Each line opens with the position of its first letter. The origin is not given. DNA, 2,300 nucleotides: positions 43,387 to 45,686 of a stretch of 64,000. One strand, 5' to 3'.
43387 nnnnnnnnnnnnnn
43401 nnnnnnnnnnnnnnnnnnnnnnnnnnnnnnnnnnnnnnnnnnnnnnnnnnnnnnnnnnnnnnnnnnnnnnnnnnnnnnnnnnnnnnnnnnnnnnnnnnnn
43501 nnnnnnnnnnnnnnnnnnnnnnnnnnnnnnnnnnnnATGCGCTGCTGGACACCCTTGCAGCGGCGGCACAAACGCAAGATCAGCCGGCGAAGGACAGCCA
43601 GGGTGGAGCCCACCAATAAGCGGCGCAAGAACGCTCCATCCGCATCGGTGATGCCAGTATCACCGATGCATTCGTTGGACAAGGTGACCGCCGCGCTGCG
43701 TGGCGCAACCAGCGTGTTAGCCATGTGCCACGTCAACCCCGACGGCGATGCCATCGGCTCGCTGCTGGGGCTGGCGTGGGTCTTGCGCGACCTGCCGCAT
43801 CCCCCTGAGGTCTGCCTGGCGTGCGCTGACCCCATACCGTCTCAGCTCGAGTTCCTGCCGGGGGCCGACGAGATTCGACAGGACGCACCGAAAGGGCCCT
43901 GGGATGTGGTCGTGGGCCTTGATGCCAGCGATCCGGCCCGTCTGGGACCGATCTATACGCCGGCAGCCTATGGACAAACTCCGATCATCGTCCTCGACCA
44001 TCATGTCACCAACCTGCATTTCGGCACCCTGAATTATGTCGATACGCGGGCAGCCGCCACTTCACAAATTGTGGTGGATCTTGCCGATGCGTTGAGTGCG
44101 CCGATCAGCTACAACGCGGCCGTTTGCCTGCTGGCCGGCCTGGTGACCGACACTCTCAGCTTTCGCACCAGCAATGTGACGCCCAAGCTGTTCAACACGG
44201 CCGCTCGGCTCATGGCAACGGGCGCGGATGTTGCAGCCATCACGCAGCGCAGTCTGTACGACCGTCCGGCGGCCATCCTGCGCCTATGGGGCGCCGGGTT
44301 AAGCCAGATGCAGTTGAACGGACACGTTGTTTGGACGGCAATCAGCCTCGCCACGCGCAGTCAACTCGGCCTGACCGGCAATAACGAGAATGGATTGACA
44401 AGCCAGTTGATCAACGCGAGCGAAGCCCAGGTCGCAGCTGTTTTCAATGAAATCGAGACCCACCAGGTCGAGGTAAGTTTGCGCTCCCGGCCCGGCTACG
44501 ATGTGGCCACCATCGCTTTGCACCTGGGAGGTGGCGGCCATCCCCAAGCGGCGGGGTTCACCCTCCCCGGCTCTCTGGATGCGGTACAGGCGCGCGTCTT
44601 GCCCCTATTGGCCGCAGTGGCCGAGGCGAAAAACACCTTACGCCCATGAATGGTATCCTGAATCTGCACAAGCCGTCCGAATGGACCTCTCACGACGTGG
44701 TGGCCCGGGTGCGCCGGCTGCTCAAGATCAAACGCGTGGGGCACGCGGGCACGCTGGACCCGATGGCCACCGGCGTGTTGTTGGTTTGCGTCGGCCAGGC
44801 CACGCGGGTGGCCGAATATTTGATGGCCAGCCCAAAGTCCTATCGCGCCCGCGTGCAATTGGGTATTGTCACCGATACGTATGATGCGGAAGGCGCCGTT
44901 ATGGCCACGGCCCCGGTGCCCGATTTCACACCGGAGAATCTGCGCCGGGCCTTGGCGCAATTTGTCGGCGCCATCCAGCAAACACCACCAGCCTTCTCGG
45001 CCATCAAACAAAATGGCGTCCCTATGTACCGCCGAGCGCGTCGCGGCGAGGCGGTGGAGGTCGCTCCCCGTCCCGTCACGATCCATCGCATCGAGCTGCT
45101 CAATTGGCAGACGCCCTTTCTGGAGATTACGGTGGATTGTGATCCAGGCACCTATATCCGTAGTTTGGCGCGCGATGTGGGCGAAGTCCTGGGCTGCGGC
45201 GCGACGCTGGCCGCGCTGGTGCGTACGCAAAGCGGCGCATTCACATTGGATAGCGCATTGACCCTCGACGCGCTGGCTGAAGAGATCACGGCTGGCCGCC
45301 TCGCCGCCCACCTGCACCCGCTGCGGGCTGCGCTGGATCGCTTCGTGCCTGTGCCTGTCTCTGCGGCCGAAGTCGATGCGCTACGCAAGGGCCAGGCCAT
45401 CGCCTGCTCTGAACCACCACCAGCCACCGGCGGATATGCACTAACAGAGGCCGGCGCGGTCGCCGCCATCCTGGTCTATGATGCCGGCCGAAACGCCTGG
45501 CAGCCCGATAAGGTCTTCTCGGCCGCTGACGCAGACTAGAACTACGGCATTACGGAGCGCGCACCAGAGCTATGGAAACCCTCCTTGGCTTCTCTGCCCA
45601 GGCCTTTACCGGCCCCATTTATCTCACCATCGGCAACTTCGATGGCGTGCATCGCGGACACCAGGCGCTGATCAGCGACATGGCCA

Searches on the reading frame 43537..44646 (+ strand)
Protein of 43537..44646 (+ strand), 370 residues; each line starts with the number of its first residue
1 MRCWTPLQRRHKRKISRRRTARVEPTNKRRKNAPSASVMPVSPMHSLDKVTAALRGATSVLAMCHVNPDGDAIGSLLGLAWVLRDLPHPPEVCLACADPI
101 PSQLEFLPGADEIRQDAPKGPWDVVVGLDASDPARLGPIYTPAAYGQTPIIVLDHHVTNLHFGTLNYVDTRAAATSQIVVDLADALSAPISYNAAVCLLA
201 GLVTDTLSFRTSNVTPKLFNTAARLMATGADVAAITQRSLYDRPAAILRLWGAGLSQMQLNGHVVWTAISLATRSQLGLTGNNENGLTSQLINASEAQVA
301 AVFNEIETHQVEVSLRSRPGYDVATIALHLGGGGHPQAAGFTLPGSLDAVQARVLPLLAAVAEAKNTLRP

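Call 79: search_protein_families(library=pfam, proteins=[window:43537-44646:+], max_evalue=0.00001)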
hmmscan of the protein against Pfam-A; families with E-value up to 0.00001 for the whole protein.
window:43537-44646:+ (370 aa): 2 families
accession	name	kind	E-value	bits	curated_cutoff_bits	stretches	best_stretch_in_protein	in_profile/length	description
PF01368.27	DHH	-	3.2e-13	50.5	28.1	1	60-201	2-124/125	DHH family, N-terminal domain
PF02272.25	DHHA1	-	2.5e-10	41.2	25.9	1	285-349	19-91/102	DHHA1 domain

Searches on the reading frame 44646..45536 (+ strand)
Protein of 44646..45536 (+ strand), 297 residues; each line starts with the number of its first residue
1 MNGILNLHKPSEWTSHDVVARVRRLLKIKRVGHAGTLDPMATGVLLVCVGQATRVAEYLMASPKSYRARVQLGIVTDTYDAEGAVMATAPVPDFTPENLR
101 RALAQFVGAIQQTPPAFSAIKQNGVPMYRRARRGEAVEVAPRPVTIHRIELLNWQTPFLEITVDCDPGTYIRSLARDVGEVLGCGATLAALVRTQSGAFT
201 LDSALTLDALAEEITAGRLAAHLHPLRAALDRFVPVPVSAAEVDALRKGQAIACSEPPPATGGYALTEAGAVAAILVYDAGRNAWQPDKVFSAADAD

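Call 79: search_protein_families(library=pfam, proteins=[window:44646-45536:+], max_evalue=0.00001)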
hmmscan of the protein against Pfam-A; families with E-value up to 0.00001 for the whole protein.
window:44646-45536:+ (297 aa): 2 families
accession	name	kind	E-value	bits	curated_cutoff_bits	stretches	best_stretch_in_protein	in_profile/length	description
PF01509.24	TruB_N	-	7.3e-57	192.4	27.3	1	23-171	1-149/149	TruB family pseudouridylate synthase (N terminal domain)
PF16198.10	TruB_C_2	-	4e-12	46.5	29.3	1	172-230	1-65/66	tRNA pseudouridylate synthase B C-terminal domain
